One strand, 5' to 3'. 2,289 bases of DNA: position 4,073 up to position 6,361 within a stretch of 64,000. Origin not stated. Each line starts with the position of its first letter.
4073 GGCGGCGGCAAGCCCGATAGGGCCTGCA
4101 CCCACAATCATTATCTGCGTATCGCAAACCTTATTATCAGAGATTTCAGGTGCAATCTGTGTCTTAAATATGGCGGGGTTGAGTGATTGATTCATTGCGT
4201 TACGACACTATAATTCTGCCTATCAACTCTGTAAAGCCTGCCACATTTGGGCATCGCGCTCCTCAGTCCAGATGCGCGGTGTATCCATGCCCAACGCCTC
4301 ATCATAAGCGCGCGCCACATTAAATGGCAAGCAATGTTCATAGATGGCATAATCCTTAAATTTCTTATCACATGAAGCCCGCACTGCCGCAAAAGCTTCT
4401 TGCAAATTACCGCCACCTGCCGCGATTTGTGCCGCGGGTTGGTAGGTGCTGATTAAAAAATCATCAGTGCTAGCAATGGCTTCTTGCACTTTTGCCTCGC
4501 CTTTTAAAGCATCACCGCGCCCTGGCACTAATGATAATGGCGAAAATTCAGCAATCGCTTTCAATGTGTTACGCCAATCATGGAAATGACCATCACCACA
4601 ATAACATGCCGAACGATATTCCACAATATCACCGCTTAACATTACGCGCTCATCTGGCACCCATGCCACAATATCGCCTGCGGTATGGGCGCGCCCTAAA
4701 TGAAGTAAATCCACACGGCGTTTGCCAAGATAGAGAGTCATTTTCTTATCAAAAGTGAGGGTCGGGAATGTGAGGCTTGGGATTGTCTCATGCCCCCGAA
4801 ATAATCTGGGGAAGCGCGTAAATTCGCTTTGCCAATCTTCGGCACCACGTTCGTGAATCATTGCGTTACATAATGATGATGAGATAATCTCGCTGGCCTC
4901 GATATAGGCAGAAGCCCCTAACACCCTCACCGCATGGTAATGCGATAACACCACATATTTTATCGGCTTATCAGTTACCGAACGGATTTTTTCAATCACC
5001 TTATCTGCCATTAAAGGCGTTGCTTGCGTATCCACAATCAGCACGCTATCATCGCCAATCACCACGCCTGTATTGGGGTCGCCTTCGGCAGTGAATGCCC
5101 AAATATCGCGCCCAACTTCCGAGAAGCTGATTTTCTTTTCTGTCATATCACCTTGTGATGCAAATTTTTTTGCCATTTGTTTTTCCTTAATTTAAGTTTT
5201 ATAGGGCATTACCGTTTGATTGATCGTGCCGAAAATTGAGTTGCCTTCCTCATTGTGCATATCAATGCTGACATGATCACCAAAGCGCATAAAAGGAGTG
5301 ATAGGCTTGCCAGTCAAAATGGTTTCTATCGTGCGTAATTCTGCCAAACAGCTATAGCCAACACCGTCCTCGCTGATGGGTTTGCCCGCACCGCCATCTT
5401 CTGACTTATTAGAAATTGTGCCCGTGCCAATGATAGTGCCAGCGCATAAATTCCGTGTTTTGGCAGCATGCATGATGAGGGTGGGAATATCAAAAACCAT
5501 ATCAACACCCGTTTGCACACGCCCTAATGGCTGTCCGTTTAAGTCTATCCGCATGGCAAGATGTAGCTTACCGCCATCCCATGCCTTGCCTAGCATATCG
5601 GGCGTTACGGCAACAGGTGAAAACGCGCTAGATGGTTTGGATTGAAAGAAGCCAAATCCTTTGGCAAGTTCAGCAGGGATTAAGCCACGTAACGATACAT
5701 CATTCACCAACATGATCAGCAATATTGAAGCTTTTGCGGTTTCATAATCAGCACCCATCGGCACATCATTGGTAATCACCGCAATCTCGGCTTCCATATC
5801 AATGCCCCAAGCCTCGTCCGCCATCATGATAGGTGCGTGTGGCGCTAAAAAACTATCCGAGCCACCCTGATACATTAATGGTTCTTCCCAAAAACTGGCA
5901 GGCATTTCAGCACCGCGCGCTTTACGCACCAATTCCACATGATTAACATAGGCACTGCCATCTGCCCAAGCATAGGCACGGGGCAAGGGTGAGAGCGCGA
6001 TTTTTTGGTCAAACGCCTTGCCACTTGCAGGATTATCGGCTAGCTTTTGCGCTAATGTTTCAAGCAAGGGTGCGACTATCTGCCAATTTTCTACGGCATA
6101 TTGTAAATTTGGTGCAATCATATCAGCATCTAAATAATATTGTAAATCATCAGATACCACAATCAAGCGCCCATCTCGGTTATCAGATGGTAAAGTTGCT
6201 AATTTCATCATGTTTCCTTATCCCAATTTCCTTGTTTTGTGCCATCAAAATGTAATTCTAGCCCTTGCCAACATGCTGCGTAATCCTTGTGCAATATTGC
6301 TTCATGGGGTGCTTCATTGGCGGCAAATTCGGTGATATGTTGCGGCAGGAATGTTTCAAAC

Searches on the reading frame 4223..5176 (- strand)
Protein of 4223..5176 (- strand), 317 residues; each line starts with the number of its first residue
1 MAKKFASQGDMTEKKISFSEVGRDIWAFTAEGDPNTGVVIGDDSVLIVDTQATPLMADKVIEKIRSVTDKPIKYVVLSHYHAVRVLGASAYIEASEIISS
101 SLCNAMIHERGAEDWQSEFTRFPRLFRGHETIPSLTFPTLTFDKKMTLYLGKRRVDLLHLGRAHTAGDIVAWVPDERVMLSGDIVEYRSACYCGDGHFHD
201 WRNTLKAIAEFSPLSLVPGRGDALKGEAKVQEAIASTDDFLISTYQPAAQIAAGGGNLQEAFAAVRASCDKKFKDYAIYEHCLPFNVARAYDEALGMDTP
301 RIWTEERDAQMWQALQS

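Call 54: search_protein_families(library=pfam, proteins=[window:4223-5176:-], max_evalue=0.00001)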
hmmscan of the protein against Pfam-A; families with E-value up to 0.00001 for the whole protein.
window:4223-5176:- (317 aa): 1 family
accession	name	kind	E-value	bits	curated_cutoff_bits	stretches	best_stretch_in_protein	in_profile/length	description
PF00753.33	Lactamase_B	-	1.6e-12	48.2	22.7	1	32-207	4-180/196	Metallo-beta-lactamase superfamily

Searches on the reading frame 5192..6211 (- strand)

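Call 54: search_protein_families(library=pfam, proteins=[window:5192-6211:-], max_evalue=0.00001)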
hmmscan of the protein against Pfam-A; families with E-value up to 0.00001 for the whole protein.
window:5192-6211:- (339 aa): 2 families
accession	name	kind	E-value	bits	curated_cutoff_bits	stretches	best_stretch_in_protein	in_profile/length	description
PF01557.24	FAA_hydrolase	-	8.1e-36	124.1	23.9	1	82-334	3-213/214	Fumarylacetoacetate (FAA) hydrolase C-terminal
PF18288.6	FAA_hydro_N_2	-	5.5e-23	81.6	25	1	2-78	1-78/78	Fumarylacetoacetase N-terminal domain 2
